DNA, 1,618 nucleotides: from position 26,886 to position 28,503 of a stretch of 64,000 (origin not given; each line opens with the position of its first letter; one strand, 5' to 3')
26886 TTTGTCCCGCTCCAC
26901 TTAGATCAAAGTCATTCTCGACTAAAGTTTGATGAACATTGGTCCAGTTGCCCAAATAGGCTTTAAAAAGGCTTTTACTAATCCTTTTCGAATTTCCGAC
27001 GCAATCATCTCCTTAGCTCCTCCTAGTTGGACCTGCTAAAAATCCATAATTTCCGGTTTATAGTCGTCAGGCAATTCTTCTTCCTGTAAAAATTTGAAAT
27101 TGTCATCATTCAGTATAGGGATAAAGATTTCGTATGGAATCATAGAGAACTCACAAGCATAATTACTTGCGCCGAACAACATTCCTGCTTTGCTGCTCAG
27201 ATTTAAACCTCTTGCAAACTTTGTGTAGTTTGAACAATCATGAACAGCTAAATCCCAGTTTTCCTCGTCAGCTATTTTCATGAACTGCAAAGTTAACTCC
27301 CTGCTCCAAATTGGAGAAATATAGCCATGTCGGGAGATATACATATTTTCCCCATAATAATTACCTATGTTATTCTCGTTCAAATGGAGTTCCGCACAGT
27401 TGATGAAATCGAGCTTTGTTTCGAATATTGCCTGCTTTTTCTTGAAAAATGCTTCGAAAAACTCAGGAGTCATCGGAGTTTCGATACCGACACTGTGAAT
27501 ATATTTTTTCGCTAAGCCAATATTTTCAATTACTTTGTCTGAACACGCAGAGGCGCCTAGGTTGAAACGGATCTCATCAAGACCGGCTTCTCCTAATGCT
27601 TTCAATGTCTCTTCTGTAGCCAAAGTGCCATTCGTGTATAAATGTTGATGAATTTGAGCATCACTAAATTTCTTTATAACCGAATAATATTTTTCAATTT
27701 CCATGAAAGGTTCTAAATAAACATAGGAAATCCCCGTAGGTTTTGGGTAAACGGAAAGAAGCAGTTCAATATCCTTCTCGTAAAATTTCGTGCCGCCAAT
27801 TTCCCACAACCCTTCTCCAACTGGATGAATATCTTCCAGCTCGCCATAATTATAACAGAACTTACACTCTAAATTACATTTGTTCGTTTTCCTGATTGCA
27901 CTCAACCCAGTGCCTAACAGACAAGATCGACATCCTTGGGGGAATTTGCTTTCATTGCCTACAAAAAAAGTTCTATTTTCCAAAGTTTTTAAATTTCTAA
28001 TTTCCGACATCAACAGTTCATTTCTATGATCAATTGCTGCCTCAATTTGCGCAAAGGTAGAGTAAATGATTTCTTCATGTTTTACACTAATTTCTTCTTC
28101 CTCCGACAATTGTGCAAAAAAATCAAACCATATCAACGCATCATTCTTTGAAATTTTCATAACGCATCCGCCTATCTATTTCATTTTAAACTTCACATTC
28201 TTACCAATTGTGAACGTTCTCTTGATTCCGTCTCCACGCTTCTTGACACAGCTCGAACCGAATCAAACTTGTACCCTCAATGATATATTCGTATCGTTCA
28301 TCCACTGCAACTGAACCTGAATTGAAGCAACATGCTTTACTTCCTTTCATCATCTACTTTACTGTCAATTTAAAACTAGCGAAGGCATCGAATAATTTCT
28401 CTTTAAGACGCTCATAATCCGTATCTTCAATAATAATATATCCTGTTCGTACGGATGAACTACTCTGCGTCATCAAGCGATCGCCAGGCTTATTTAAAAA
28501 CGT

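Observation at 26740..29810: Low-GC 3-kb accessory island: radical SAM enzyme + ATP-grasp ligase + small ORF, bounded by decayed gene remnants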

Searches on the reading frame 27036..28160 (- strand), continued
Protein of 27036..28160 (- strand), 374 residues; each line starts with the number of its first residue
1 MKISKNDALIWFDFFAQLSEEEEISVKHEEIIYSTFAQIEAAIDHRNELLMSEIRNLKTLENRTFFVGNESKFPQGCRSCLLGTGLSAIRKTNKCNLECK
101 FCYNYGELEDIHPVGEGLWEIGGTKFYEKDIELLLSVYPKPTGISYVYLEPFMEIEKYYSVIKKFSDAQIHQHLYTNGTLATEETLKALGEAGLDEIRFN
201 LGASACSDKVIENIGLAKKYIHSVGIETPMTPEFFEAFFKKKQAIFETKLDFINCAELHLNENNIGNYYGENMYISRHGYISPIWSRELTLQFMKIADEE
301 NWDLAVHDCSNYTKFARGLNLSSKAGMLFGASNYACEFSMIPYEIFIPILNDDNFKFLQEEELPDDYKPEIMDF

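Call 84: search_protein_families(library=pfam, proteins=[L024:2927-3811:-, L024:3882-5612:-, L024:5976-6857:+, L024:7254-7976:+], max_evalue=0.001)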
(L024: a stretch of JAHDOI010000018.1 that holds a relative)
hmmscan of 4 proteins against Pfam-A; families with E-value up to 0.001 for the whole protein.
L024:2927-3811:- (294 aa): 1 family
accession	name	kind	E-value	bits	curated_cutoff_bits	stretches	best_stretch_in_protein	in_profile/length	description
PF13557.12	Phenol_MetA_deg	-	5.7e-50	171.1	22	1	63-288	19-240/242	Putative MetA-pathway of phenol degradation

L024:3882-5612:- (576 aa): 1 family
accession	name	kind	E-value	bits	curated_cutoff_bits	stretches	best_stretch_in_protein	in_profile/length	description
PF00149.33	Metallophos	-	2.6e-07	31.7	21.5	0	114-253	4-85/191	Calcineurin-like phosphoesterase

L024:5976-6857:+ (293 aa): 1 family
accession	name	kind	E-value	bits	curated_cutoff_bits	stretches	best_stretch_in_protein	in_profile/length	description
PF03349.22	Toluene_X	-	0.00058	18.9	29.7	0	31-67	25-60/421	Outer membrane protein transport protein (OMPP1/FadL/TodX)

L024:7254-7976:+ (240 aa): 2 families
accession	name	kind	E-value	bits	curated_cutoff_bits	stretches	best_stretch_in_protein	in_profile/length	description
PF07523.18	Big_3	-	3.4e-08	34.1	21.2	0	165-238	3-68/68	Bacterial Ig-like domain (group 3)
PF07550.17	Shr-like_HID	-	0.00053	20.9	22.3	0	190-237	21-66/82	Heme-binding protein Shr-like, Hb-interacting domain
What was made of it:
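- The L024 insert carries no recombinase either (call 84).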

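Call 90: search_protein_families(library=pfam, proteins=[L064:746-1900:+, L064:1914-2975:+, L064:4564-5559:-, L064:5610-6563:+], max_evalue=0.001)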
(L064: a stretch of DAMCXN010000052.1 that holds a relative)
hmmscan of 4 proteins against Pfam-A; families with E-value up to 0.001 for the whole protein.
L064:746-1900:+ (384 aa): 1 family
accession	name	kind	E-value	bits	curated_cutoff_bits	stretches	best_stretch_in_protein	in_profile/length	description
PF00005.33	ABC_tran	-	7e-10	40.1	25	1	15-52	1-37/137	ABC transporter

L064:1914-2975:+ (353 aa): 3 families
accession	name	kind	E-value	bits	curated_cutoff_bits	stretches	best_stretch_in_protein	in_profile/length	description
PF00005.33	ABC_tran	-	2.4e-10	41.6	25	1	69-273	1-137/137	ABC transporter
PF02463.25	SMC_N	-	7.3e-06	26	40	1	68-313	9-209/220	RecF/RecN/SMC N terminal domain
PF13304.12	AAA_21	-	0.00017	22.2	27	0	264-299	260-296/304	AAA domain, putative AbiEii toxin, Type IV TA system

L064:4564-5559:- (331 aa): 3 families
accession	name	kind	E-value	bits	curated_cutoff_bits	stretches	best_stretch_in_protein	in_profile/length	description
PF13280.12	WYL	-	6.5e-18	64.9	21.8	1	156-221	2-69/70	WYL domain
PF08279.18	HTH_11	-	3.5e-07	30.4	25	1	21-67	3-50/55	HTH domain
PF25583.1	WCX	-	0.00074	20.2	23.9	0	254-324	8-74/76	WCX domain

L064:5610-6563:+ (317 aa): 3 families
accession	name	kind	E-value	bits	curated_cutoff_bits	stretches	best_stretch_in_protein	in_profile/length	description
PF00107.32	ADH_zinc_N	-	1.5e-12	48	31.8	1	159-242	1-86/129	Zinc-binding dehydrogenase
PF08240.17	ADH_N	-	3.3e-12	47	23.5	1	26-117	1-103/104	Alcohol dehydrogenase GroES-like domain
PF13602.12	ADH_zinc_N_2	-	8.8e-11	43.3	27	1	193-305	3-125/134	Zinc-binding dehydrogenase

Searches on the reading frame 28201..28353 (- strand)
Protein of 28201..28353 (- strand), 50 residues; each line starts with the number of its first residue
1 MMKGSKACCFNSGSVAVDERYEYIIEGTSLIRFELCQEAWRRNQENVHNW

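Call 3: search_protein_families(library=pfam, proteins=[window:28201-28353:-], max_evalue=0.1)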
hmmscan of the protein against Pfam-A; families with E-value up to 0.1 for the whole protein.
window:28201-28353:- (50 aa): 0 families

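Call 4: search_protein_families(library=ncbifam, proteins=[window:28201-28353:-], max_evalue=0.1)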
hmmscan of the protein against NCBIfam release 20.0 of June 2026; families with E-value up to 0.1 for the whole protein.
window:28201-28353:- (50 aa): 0 families

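Call 31: search_protein_families(library=padloc, proteins=[window:28201-28353:-], max_evalue=0.01)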
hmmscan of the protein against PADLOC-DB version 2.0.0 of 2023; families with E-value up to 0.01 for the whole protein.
window:28201-28353:- (50 aa): 0 families
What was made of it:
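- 28201..28353 (-): The 50-codon ORF. It is junction DNA and is not supported as a gene. No family hit (calls 3, 4, 31).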
